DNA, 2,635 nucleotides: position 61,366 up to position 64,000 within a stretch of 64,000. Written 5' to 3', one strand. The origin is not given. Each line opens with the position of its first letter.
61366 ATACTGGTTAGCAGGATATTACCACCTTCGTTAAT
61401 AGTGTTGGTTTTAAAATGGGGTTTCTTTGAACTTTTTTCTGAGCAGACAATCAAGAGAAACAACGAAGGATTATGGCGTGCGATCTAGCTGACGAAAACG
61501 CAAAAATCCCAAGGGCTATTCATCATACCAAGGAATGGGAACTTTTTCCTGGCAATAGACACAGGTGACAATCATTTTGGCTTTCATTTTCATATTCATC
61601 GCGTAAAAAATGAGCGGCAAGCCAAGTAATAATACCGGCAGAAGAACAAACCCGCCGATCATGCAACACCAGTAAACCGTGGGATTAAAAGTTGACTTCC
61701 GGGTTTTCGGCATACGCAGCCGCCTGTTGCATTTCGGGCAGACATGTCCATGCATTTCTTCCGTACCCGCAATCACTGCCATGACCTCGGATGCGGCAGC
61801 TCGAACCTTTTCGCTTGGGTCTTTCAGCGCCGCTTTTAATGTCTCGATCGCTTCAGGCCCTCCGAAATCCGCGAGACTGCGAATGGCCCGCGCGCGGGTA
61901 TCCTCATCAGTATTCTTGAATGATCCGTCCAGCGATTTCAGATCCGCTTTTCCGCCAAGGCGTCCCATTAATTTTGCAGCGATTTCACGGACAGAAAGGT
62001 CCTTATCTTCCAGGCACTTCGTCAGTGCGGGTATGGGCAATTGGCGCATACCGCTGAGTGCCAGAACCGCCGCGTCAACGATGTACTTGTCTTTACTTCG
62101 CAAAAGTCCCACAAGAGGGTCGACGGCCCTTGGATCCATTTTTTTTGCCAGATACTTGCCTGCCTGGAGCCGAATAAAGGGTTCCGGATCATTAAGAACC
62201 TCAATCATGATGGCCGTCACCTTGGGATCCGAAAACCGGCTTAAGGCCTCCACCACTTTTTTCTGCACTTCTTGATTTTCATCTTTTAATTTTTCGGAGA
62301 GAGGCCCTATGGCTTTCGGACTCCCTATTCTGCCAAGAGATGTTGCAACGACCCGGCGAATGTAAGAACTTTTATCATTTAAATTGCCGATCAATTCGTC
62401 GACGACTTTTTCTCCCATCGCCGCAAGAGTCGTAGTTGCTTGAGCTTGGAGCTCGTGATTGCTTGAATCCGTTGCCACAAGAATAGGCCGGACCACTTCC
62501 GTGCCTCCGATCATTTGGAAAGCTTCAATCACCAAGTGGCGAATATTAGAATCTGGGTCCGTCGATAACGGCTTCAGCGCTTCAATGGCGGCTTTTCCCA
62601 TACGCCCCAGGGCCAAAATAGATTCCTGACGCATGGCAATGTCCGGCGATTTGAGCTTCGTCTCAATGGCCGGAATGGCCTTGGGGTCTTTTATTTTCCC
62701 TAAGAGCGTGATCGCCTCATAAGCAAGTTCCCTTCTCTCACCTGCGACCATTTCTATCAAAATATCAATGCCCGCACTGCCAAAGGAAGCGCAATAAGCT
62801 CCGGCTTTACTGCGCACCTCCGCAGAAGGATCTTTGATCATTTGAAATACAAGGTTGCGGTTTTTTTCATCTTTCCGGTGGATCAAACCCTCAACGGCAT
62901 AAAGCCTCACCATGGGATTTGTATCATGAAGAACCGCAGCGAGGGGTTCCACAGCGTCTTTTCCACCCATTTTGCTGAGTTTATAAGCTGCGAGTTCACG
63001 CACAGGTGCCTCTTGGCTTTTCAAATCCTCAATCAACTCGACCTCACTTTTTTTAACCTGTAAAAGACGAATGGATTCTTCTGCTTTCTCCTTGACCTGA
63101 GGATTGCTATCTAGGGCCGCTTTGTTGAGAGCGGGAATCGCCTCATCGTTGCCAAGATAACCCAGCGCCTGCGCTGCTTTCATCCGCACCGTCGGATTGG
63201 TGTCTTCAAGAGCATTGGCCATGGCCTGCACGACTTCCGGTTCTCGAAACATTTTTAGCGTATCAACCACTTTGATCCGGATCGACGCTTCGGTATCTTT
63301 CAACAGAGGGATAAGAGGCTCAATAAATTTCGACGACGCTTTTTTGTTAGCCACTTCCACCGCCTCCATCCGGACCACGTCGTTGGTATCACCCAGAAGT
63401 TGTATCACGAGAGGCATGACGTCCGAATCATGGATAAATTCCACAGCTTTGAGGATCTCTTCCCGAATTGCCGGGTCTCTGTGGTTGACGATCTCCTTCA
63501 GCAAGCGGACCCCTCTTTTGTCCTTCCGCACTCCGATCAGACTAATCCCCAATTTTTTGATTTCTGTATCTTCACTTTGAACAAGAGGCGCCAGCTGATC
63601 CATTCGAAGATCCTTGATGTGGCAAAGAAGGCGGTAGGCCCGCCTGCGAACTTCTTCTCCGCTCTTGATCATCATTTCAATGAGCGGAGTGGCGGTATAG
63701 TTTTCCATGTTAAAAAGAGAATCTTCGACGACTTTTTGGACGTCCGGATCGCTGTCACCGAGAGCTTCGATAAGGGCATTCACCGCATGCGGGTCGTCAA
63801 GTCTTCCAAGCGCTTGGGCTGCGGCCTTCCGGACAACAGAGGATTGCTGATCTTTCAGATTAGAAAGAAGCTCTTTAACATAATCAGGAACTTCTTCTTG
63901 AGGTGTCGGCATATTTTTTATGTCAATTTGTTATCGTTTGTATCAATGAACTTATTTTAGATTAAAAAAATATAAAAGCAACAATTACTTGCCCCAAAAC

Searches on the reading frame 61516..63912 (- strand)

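Call 18: search_protein_families(library=pfam, proteins=[window:61516-63912:-], max_evalue=0.001)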
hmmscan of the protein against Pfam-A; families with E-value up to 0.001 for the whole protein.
window:61516-63912:- (798 aa): 21 families
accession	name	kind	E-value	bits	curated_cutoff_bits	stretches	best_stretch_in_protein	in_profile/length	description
PF13646.12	HEAT_2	-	2e-104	342.5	27.7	11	197-281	1-87/88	HEAT repeats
PF02985.28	HEAT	-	1.1e-54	177.6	23.5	0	228-253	2-27/31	HEAT repeat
PF03130.22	HEAT_PBS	-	1.9e-38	126.9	20.9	3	27-53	1-27/27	PBS lyase HEAT-like repeat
PF13513.12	HEAT_EZ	-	5.4e-33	113.3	27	0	5-38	23-55/55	HEAT-like repeat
PF00514.29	Arm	-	5.3e-18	64.8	20.6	0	595-620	12-37/41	Armadillo/beta-catenin-like repeat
PF12717.13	Cnd1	-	5.7e-17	62.7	26.4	0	212-285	3-86/162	non-SMC mitotic condensation complex subunit 1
PF01602.26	Adaptin_N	-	6e-11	42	37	0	11-219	115-289/524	Adaptin N terminal region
PF21581.3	SCD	-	4.5e-10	40.1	27.5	0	220-258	24-62/75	Stromalin conservative domain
PF18991.6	DUF5724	-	3.9e-09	35.6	25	0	116-299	412-587/1214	Family of unknown function (DUF5724)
PF11838.14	ERAP1_C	-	2.2e-08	34.4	38.2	0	481-573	122-224/318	ERAP1-like C-terminal domain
PF25767.1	ARM_TBCD_2nd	-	3.5e-08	33.6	29.7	0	5-38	72-104/245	Tubulin-specific chaperone D-like, ARM repeats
PF12755.13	Vac14_Fab1_bd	-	5e-08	33.9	22.1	0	318-344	26-52/97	Vacuolar 14 Fab1-binding region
PF24492.1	HEAT_ECM29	-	5.4e-08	33.6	27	0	226-253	112-139/160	Proteasome adapter and scaffold protein ECM29, HEAT-repeat domain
PF20168.4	PDS5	-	2.1e-07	29.6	27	0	412-569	243-357/1053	Sister chromatid cohesion protein PDS5 protein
PF25786.1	HEAT_GCN1_C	-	5.8e-07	30.1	27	0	620-653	22-55/151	GCN1-like, C-terminal HEAT repeats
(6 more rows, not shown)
